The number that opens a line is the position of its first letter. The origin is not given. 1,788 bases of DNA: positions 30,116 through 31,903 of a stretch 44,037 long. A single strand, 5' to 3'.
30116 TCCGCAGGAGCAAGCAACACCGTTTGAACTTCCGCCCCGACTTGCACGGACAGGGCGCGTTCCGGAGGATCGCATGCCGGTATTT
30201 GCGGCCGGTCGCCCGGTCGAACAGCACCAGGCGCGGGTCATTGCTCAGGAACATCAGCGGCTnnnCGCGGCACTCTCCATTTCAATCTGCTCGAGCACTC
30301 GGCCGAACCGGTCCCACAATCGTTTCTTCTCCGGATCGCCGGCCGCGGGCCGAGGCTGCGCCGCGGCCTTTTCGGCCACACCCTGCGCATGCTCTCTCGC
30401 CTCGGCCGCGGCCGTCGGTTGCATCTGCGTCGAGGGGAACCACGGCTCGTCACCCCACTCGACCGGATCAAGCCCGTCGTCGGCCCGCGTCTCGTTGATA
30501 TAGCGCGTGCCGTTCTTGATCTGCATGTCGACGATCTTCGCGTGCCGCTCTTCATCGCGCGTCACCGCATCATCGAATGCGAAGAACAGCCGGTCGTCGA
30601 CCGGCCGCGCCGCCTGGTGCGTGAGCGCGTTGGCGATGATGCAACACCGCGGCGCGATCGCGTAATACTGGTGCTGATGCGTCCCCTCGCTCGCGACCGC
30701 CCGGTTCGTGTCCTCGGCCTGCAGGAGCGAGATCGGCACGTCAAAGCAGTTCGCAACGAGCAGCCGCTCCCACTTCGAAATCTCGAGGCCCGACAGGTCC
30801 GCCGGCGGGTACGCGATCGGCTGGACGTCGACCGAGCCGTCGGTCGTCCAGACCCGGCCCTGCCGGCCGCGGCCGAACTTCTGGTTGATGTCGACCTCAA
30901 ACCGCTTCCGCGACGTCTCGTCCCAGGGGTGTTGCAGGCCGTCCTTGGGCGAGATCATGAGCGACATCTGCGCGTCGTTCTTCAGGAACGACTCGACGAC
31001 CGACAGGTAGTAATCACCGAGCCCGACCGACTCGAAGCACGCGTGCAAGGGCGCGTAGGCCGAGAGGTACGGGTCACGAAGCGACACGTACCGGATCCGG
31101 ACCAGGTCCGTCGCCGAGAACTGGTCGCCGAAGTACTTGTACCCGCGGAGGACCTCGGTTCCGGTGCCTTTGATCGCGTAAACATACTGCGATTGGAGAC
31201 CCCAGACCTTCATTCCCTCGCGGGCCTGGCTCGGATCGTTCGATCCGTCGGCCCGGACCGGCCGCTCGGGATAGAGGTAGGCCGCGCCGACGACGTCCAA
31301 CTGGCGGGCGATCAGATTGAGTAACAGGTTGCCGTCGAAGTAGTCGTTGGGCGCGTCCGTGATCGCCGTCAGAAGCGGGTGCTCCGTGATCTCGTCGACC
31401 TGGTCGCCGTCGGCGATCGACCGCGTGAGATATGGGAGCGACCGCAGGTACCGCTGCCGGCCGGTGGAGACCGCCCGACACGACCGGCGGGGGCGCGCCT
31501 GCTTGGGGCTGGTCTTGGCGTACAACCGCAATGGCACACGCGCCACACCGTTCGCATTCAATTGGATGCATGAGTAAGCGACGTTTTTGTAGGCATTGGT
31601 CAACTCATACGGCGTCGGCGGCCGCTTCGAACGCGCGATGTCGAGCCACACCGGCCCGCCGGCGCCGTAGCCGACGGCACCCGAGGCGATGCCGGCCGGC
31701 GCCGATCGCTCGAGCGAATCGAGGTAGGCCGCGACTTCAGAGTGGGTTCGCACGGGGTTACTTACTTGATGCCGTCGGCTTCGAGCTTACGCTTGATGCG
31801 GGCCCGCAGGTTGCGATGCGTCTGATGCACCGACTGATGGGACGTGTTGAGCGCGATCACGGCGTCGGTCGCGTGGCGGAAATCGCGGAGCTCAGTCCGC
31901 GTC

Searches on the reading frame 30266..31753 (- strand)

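Call 11: search_protein_families(library=pfam, proteins=[window:30266-31753:-], max_evalue=0.01)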
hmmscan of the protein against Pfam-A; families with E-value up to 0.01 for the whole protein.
window:30266-31753:- (496 aa): 1 family
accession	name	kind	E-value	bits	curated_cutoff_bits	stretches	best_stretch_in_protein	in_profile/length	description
PF04860.17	Phage_portal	-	2.3e-33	116.2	39.1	1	105-424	16-318/321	Phage portal protein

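Call 12: search_protein_families(library=phrogs, proteins=[window:30266-31753:-], max_evalue=0.001)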
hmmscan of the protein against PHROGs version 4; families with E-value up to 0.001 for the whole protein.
window:30266-31753:- (496 aa): 4 families
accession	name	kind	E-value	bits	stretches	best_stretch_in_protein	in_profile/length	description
phrog_2662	-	head and packaging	1.2e-40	140.8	1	39-468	52-446/717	portal protein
phrog_12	-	head and packaging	3.2e-26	93.5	1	58-461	95-447/646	portal protein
phrog_5929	-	head and packaging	9e-11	42.5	1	255-459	10-215/228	portal protein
phrog_37955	-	head and packaging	3.5e-07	29.7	1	386-453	437-503/945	portal protein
